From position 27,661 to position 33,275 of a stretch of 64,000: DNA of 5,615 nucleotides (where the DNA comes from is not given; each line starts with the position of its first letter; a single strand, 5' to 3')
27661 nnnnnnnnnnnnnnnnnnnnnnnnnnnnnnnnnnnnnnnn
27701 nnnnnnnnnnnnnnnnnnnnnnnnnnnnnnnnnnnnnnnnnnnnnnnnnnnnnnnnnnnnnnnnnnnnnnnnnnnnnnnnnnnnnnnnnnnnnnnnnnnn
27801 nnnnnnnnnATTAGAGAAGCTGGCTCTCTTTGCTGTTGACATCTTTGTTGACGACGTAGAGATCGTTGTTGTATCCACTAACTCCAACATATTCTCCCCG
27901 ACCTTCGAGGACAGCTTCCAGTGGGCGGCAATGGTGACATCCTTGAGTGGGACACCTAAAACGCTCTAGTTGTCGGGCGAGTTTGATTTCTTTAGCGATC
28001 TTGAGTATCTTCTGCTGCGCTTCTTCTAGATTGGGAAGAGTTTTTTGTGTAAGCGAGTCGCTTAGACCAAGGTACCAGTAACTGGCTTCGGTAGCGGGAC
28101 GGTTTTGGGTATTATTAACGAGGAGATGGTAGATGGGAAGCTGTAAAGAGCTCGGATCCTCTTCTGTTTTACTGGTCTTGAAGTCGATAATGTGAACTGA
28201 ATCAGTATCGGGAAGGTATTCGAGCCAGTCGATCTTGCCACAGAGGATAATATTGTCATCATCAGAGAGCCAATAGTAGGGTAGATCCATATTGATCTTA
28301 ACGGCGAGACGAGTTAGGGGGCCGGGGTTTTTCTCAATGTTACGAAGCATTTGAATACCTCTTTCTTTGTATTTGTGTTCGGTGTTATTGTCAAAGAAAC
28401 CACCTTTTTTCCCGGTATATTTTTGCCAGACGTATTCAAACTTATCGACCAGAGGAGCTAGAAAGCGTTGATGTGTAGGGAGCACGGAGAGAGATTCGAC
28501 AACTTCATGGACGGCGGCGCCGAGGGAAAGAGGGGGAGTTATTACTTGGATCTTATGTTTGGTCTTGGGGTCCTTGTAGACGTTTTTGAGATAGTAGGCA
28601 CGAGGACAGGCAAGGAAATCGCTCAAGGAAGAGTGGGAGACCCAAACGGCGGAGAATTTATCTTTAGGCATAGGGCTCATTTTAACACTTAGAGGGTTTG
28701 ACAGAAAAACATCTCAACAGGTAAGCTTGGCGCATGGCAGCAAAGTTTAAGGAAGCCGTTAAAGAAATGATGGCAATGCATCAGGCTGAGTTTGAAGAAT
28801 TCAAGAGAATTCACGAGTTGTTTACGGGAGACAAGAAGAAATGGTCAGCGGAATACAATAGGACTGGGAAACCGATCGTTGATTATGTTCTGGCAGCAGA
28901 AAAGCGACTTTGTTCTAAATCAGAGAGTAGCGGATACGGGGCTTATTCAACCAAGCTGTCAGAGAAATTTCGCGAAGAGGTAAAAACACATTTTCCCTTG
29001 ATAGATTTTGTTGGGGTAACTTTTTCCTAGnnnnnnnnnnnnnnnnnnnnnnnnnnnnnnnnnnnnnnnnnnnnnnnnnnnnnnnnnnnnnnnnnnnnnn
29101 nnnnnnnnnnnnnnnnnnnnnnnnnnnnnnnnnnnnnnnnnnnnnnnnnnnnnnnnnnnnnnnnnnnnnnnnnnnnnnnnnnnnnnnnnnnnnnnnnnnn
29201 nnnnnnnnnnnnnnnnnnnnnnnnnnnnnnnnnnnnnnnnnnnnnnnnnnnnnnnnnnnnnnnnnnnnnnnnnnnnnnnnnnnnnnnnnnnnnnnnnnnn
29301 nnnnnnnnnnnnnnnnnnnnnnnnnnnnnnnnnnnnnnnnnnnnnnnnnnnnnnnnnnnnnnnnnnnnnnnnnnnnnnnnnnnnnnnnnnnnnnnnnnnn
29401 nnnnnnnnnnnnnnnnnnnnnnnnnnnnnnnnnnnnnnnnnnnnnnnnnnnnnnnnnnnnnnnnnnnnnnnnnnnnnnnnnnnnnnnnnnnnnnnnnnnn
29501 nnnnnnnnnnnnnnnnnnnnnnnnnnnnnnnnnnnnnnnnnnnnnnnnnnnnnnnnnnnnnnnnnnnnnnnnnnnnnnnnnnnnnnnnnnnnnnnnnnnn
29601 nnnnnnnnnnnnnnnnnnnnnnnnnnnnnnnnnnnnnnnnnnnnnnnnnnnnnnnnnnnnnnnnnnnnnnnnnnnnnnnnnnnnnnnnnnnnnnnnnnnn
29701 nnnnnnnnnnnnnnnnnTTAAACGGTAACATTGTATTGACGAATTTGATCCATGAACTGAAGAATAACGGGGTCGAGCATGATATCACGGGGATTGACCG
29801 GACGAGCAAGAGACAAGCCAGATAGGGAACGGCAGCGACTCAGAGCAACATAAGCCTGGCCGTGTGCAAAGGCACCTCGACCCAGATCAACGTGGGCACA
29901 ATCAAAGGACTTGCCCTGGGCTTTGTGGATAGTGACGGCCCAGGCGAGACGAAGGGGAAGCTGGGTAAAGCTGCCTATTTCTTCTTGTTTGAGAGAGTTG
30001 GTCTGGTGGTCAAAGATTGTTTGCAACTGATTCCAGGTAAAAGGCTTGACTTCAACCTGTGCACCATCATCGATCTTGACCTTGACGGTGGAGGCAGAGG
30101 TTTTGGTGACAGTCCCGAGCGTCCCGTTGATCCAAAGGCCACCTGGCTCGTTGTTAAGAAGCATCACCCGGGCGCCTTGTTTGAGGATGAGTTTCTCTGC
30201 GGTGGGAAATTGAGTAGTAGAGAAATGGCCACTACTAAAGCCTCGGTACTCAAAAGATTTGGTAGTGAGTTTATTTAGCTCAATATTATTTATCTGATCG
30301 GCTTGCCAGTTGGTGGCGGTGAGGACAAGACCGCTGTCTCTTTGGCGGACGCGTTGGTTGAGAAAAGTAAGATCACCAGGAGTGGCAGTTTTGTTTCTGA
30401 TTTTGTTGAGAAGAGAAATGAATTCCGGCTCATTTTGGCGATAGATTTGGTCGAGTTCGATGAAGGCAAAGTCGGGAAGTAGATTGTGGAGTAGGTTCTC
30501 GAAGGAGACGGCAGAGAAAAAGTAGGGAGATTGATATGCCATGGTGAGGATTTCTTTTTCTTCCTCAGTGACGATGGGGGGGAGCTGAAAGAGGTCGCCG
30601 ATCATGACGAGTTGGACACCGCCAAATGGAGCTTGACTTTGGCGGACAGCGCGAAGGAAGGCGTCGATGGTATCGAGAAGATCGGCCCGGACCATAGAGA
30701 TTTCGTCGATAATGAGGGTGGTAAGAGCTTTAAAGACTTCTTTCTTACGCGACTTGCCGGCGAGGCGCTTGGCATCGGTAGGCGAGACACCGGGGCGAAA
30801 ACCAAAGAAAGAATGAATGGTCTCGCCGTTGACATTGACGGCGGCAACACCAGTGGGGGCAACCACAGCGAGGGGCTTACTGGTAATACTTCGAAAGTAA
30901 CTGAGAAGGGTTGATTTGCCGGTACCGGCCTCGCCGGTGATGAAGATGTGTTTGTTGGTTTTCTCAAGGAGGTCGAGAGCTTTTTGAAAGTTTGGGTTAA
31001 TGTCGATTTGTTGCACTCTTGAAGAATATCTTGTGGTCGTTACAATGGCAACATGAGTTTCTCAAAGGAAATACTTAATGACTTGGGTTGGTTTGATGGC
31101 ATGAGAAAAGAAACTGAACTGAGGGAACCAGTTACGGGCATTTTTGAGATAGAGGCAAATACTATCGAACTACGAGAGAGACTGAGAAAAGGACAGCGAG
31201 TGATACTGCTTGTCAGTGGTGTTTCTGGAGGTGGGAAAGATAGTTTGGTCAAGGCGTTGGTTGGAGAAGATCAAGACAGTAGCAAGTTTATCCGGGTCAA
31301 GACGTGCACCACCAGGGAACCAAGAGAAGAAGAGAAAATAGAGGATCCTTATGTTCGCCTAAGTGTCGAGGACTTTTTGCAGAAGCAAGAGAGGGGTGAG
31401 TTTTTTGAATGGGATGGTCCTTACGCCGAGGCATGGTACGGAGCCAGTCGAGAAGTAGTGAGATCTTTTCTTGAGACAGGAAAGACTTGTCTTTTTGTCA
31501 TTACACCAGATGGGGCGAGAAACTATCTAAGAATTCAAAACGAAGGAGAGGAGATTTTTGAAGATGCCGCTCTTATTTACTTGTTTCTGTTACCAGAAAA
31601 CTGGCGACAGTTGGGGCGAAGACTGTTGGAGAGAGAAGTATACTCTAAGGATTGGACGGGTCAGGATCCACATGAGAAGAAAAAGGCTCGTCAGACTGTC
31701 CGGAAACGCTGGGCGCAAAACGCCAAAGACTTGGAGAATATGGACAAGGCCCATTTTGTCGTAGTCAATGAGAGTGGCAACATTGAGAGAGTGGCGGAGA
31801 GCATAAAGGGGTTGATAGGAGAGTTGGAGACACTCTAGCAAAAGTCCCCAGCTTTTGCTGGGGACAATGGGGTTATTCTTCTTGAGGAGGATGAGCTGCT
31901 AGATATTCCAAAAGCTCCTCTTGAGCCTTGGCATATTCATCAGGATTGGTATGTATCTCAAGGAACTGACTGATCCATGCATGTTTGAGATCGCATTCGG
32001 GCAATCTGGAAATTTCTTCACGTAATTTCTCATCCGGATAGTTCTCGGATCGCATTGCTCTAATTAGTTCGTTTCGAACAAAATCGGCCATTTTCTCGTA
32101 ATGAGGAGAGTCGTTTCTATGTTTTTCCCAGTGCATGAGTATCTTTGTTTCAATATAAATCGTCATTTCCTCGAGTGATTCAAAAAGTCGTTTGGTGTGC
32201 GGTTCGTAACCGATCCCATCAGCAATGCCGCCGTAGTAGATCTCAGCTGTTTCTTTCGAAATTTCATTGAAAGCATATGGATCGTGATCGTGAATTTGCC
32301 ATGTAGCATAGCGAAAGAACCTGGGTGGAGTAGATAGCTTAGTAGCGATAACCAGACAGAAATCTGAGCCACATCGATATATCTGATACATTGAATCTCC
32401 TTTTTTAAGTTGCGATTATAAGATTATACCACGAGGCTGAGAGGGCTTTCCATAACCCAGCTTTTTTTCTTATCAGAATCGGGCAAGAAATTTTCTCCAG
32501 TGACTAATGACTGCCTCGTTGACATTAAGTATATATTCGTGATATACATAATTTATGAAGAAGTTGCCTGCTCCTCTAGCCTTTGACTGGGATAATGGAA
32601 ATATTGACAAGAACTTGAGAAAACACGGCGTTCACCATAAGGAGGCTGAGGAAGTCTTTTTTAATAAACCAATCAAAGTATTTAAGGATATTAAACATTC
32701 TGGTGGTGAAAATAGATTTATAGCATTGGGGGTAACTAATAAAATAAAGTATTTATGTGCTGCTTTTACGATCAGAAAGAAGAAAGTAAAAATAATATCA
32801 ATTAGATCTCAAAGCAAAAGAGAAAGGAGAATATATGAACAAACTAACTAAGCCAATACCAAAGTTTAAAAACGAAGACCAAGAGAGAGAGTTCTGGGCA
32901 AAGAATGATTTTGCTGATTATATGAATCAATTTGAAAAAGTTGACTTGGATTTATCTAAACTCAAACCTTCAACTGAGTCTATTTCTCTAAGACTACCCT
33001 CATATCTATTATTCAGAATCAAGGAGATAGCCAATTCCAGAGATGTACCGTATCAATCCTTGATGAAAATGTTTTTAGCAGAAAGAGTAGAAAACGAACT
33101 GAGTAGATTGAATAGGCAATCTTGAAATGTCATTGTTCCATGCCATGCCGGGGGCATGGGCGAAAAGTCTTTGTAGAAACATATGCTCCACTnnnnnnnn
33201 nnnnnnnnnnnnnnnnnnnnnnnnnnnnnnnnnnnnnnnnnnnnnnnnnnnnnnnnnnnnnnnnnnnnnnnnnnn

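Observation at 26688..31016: Nuclease/helicase island: DUF2130 Zn-ribbon/coiled-coil/PD-(D/E)xK protein coupled to a Cas4-like Fe-S nuclease, next to a DUF45 HExxH hydrolase and a Pif1/RecD-like helicase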

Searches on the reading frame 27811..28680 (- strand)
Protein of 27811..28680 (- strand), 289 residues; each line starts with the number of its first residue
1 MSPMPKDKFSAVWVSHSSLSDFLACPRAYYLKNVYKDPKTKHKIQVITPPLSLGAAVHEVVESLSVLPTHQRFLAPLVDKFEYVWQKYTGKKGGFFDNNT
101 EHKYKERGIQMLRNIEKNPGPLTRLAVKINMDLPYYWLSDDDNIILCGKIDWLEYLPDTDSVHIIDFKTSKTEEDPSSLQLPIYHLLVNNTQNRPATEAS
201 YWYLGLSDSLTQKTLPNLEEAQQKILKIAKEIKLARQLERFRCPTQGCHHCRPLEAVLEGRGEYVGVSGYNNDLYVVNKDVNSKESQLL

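Call 3: search_protein_families(library=pfam, proteins=[window:27811-28680:-], max_evalue=0.01)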
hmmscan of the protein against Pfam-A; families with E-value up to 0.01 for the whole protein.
window:27811-28680:- (289 aa): 2 families
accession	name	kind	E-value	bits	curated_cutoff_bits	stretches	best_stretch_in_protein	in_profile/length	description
PF12705.13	PDDEXK_1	-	5.3e-22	79.4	22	1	14-251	2-240/247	PD-(D/E)XK nuclease superfamily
PF01930.23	Cas_Cas4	-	0.0042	17.6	22.7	0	148-243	54-149/160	Domain of unknown function DUF83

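Call 4: search_protein_families(library=padloc, proteins=[window:27811-28680:-], max_evalue=0.01)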
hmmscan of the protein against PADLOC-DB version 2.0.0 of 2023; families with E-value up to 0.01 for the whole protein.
window:27811-28680:- (289 aa): 10 families
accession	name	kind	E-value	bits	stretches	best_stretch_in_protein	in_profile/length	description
PDLC01250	Cas4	-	1.8e-09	36.1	1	144-251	60-161/168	"CAS-I,CAS-II,CAS-III,CAS-IV,CAS-V,CAS-VI; acquisition_associated"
PDLC00943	Cas4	-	2.7e-08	32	1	145-251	67-172/180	CRISPR-associated protein Cas4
PDLC01447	Cas4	-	2.2e-07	29.5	1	13-251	4-151/161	"CAS-I,CAS-II,CAS-III,CAS-IV,CAS-V,CAS-VI; acquisition_associated"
PDLC02410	Aga_Cas4-like_Nuc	-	1.7e-06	26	1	143-232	131-218/255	Class II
PDLC02083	Cas4_II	-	1.1e-05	23.9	1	146-239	73-162/186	-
PDLC00944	Cas4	-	1.6e-05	23.2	1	143-251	65-170/177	Cas4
PDLC00058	DruK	-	2e-05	21.4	0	148-251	158-267/388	PD-(D/E)XK nuclease superfamily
PDLC01611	Cas4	-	3.2e-05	22.3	1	144-250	53-149/158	"CAS-I,CAS-II,CAS-III,CAS-IV,CAS-V,CAS-VI; acquisition_associated"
PDLC02035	Cas4d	-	0.00056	17.4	0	140-233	59-148/196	-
PDLC02405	Aga_Cas4-like_Nuc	-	0.0041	14.5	1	157-242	151-234/270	Class II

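Call 5: search_protein_families(library=ncbifam, proteins=[window:27811-28680:-], max_evalue=0.01)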
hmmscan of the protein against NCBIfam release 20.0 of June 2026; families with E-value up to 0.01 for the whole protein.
window:27811-28680:- (289 aa): 1 family
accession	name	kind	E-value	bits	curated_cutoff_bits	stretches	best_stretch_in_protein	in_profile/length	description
TIGR00372.1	cas4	equivalog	1e-07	32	65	1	145-251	67-172/180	CRISPR-associated protein Cas4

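Call 26: search_solved_structures(query=window:27811-28680:-, max_evalue=0.1)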
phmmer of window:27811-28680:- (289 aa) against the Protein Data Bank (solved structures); distinct sequences matched with E-value up to 0.1: 0.

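Call 91: search_protein_families(library=phrogs, proteins=[window:27811-28680:-], max_evalue=0.001)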
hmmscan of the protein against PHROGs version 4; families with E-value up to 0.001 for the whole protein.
window:27811-28680:- (289 aa): 3 families
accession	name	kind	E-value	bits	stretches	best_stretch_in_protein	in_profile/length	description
phrog_69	-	DNA, RNA and nucleotide metabolism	5e-14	53.2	1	14-252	90-318/501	exonuclease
phrog_1218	-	DNA, RNA and nucleotide metabolism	1.7e-07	31.8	1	13-190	9-187/364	exonuclease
phrog_1870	-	DNA, RNA and nucleotide metabolism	0.00037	20.8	0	142-205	164-224/313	exonuclease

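Call 97: search_protein_representatives(protein=window:27811-28680:-)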
Query: 289 residues. Proteins with E-value up to 0.001 (for the whole library): 413; up to 1e-10: 180; up to 1e-30: 60. The best 150 are listed.
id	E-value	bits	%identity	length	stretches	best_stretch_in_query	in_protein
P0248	1.1e-121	422.0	63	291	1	4-282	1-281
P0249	4.3e-118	410.2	64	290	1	7-281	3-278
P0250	2.1e-109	381.7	58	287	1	6-283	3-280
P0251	4.3e-81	288.8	52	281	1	4-279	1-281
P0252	4.6e-77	275.5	49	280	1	6-277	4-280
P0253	4.3e-75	269.1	57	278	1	19-228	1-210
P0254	3.6e-72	259.5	50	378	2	6-159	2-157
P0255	2.8e-71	256.6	44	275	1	6-277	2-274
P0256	2.0e-69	250.4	43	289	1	6-273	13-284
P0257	5.3e-66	239.2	43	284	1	7-279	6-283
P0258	2.4e-65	237.1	46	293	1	6-277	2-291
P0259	2.4e-65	237.1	44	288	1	7-270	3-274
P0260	2.0e-64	234.0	58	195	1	100-278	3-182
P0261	2.4e-63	230.5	38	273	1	4-279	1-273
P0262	3.6e-61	223.4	44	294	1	6-285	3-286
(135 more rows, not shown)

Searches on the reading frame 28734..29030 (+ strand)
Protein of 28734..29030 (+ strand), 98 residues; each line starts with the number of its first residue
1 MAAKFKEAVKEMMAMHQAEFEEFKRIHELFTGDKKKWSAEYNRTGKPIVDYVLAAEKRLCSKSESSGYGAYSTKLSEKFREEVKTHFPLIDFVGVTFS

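Call 3: search_protein_families(library=pfam, proteins=[window:28734-29030:+], max_evalue=0.01)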
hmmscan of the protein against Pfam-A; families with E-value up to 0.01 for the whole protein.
window:28734-29030:+ (98 aa): 0 families

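Call 4: search_protein_families(library=padloc, proteins=[window:28734-29030:+], max_evalue=0.01)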
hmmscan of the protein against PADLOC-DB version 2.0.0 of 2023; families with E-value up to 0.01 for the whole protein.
window:28734-29030:+ (98 aa): 0 families

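Call 5: search_protein_families(library=ncbifam, proteins=[window:28734-29030:+], max_evalue=0.01)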
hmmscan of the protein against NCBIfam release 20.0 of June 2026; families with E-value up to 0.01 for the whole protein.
window:28734-29030:+ (98 aa): 0 families

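Call 91: search_protein_families(library=phrogs, proteins=[window:28734-29030:+], max_evalue=0.001)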
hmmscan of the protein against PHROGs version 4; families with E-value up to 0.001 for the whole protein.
window:28734-29030:+ (98 aa): 0 families

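Call 92: find_homologous_proteins(query=window:28734-29030:+, max_evalue=0.001)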
Query window:28734-29030:+ (98 aa): 7 proteins with E <= 0.001 among 8 candidates.
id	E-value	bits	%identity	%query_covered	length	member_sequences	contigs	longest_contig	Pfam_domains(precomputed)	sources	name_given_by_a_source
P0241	5.6e-58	211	100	100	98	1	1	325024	-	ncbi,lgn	-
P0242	4.2e-44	166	77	100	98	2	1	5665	-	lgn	-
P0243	5.8e-41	156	71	100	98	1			-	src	-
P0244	1.1e-39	152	69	99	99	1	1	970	-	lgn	-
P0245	7.6e-39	149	72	100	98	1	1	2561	-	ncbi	-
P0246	1.6e-19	88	48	100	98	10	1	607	-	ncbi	-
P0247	1.6e-18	84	46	94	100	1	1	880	-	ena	-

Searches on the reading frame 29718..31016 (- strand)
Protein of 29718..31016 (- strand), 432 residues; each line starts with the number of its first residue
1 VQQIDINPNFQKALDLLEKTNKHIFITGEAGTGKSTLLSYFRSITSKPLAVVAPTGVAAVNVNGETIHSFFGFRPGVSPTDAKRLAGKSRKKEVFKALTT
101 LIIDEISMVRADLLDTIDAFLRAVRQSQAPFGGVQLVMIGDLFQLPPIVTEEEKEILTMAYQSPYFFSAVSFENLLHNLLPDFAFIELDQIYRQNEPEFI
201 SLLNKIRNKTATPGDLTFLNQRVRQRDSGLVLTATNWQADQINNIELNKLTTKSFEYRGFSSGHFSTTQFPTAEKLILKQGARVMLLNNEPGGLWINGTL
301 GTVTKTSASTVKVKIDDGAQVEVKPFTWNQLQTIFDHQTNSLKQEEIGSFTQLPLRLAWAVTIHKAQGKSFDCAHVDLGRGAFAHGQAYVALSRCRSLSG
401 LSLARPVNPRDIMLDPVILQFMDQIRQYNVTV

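Call 3: search_protein_families(library=pfam, proteins=[window:29718-31016:-], max_evalue=0.01)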
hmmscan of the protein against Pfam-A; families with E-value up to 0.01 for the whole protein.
window:29718-31016:- (432 aa): 13 families
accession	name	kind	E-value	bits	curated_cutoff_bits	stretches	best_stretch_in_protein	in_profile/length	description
PF05970.20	PIF1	-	3.3e-33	115.6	25.9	1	17-209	18-215/223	PIF1-like helicase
PF13604.12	AAA_30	-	1.9e-13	51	27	1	15-149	12-132/191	AAA domain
PF13245.12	AAA_19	-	2.6e-12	47.5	25.1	1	20-148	10-132/134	AAA domain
PF13401.12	AAA_22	-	5.6e-06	27.1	27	1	19-141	3-123/130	AAA domain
PF13479.12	AAA_24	-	2.8e-05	24.5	27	1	21-126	2-93/195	AAA domain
PF02689.20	Herpes_Helicase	-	4.1e-05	22.2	27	0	359-403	731-776/808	Helicase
PF13538.12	UvrD_C_2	-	5.4e-05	23.4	27.4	1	357-397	1-47/52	UvrD-like helicase C-terminal domain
PF13191.12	AAA_16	-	7.3e-05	23.8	32.6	1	15-54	14-57/167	AAA ATPase domain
PF20720.3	nSTAND3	-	0.00018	21.7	27.2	1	7-38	4-34/155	Novel STAND NTPase 3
PF21530.3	Pif1_2B_dom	-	0.00089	19.4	23.9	1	269-305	9-46/47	DNA helicase Pif1, 2B domain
PF01443.25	Viral_helicase1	-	0.0016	18.7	21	0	24-73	1-53/228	Viral superfamily 1 RNA helicase core domain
PF00158.32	Sigma54_activat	-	0.0055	16.8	20.2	1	13-111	14-107/168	Sigma-54 interaction domain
PF05049.19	IIGP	-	0.0095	15.5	24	0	9-59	23-72/375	Interferon-inducible GTPase (IIGP)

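Call 4: search_protein_families(library=padloc, proteins=[window:29718-31016:-], max_evalue=0.01)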
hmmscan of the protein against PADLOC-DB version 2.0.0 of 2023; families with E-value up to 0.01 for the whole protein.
window:29718-31016:- (432 aa): 17 families
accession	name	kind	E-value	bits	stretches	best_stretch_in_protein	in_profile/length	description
PDLC05065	PDC-S68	-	1.2e-22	77.6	2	12-148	612-745/1221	-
PDLC05066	PDC-S68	-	3.8e-18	62.9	2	25-148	597-721/1202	-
PDLC05064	PDC-S68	-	2.7e-17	59.8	2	22-209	701-886/1273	-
PDLC01734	typeIV_RecD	-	2.8e-15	53.7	1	21-148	354-476/763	RecD_0_IVD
PDLC01148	RecD_like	-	3e-12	43.6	1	21-149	328-446/719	RecD/Tra ATPase fused to N-terminal HHH domain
PDLC05035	PDC-S53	-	1.2e-11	41.4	2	11-148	500-618/900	-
PDLC04476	PDC-M16A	-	5.8e-11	39.5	1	15-338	18-356/691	-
PDLC04475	PDC-M16A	-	6.1e-09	32.9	1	5-169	11-199/721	-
PDLC04474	PDC-M16A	-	0.0002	17.9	1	329-380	621-671/917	-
PDLC04472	PDC-M16A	-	0.00042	16.7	0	16-63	234-285/930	-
PDLC04140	mad8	-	0.00059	17.4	1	11-39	17-45/314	mads_8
PDLC05079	PDC-S73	-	0.00094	16.1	1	8-37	179-207/752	-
PDLC04172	GajB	-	0.0039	14.2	0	255-334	161-239/505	-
PDLC02674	DndF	-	0.0061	13.4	1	4-41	39-76/530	DndF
PDLC00287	PtuA1|PtuA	-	0.0073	13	0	15-39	215-239/584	AAA ATPase domain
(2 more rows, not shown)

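Call 5: search_protein_families(library=ncbifam, proteins=[window:29718-31016:-], max_evalue=0.01)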
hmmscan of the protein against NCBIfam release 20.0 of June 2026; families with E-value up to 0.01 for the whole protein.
window:29718-31016:- (432 aa): 6 families
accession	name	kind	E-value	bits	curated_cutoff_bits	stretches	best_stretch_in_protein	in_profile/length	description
TIGR01448.2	helicase_RecD2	equivalog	1.7e-20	72.7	500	2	20-148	330-450/713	SF1B family DNA helicase RecD2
NF010464.0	PRK13889.1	subfamily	3.2e-18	65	1015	3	278-331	601-654/992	conjugal transfer relaxase TraA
TIGR02768.1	TraA_Ti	equivalog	3.6e-15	55.3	590.45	1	223-397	567-709/751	Ti-type conjugative transfer relaxase TraA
TIGR01447.1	recD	equivalog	3.5e-12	45.7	310.15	1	24-151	166-307/597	exodeoxyribonuclease V subunit alpha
NF010402.0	PRK13826.1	subfamily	0.0031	15.4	1317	0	11-148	387-511/1102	Dtr system oriT relaxase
NF047389.1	ATPase_Sll1717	subfamily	0.0059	15.8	75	0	8-57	21-66/454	P-loop ATPase, Sll1717 family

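Call 28: search_solved_structures(query=window:29718-31016:-, max_evalue=0.001)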
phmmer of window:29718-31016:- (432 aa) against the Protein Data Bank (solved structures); distinct sequences matched with E-value up to 0.001: 20.
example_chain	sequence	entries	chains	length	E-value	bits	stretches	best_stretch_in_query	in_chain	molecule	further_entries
8bns_A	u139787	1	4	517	2.3e-128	431.7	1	2-425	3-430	AAA ATPase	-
8bnv_A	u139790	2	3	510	6.6e-117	393.9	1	4-425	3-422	AAA family ATPase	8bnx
5fhd_A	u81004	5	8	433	1.3e-84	287.6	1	4-407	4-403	Uncharacterized protein | ATP-dependent DNA helicase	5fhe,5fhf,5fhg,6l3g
5ftb_A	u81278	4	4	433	1.7e-84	287.2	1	4-407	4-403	TPR DOMAIN PROTEIN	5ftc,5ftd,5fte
5ftf_A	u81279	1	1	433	7.3e-84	285.1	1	4-407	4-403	TPR DOMAIN PROTEIN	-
6s3p_A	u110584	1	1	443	1.8e-80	273.9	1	24-426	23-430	PIF1 helicase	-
6s3e_A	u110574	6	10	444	1.8e-80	273.9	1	24-426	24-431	PIF1 helicase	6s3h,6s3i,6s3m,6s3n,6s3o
7oar_A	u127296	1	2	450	1.9e-80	273.9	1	24-426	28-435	Pif1 helicase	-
7ada_A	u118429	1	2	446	1.9e-80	273.9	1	24-426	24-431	PIF1 helicase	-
7bil_A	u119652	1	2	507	2.9e-80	273.3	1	24-426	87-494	PIF1 helicase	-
6xzt_A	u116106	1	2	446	6.5e-80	272.1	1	24-426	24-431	PIF1 helicase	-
9fb8_A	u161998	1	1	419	1.2e-52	182.4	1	21-427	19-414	ATP-dependent DNA helicase PIF1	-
6hph_A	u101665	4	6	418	1.2e-52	182.3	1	21-427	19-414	ATP-dependent DNA helicase PIF1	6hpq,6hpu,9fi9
6hpt_A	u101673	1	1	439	1.4e-52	182.1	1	21-427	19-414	ATP-dependent DNA helicase PIF1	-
5fhh_A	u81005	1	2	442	1.4e-52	182.1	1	21-427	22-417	ATP-dependent DNA helicase PIF1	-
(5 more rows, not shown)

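Call 91: search_protein_families(library=phrogs, proteins=[window:29718-31016:-], max_evalue=0.001)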
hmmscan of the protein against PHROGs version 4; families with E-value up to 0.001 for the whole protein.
window:29718-31016:- (432 aa): 5 families
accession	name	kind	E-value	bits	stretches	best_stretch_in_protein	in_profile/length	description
phrog_325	-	DNA, RNA and nucleotide metabolism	5.1e-79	267.7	1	10-426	475-891/986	Dda-like helicase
phrog_30356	-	DNA, RNA and nucleotide metabolism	3e-52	178.7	2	22-339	19-335/823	helicase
phrog_4412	-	DNA, RNA and nucleotide metabolism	1.4e-22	80.9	2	21-148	345-463/743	exonuclease V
phrog_25471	-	unknown function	1.1e-09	39.5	1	12-67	13-73/162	-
phrog_170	-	other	0.00068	20.1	0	7-40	77-109/323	PhoH-like phosphate starvation-inducible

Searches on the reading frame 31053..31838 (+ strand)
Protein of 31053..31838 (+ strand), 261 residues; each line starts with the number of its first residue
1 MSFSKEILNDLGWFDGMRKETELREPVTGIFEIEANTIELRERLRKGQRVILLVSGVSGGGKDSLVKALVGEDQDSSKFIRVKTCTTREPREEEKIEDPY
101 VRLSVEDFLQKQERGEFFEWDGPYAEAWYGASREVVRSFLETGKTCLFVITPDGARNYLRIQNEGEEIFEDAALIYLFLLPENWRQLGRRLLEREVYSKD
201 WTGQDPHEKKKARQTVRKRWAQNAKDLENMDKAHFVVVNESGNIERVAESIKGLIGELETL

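Call 3: search_protein_families(library=pfam, proteins=[window:31053-31838:+], max_evalue=0.01)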
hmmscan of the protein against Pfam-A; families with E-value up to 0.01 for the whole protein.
window:31053-31838:+ (261 aa): 3 families
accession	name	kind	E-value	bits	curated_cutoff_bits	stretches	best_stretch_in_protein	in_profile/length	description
PF00625.27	Guanylate_kin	-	7.8e-13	48.9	25.2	1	52-157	5-107/182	Guanylate kinase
PF19842.5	YqeC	-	0.0048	17.6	27.6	0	55-157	2-103/145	YqeC protein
PF20703.3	nSTAND1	-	0.0052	16.9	27.1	1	35-70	21-54/379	Novel STAND NTPase 1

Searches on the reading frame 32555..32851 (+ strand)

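Call 74: search_protein_families(library=pfam, proteins=[window:32555-32851:+], max_evalue=0.001)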
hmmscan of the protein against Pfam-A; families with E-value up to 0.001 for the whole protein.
window:32555-32851:+ (98 aa): 1 family
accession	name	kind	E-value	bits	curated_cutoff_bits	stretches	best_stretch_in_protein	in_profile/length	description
PF04365.19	BrnT_toxin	-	5.4e-22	78.3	34.5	1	12-90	1-77/77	Ribonuclease toxin, BrnT, of type II toxin-antitoxin system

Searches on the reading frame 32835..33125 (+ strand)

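Call 74: search_protein_families(library=pfam, proteins=[window:32835-33125:+], max_evalue=0.001)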
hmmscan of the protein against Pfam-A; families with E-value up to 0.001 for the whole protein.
window:32835-33125:+ (96 aa): 1 family
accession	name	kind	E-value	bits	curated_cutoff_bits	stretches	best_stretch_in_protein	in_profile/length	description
PF12441.14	CopG_antitoxin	-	1.5e-26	93.4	28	1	6-83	1-78/79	CopG antitoxin of type II toxin-antitoxin system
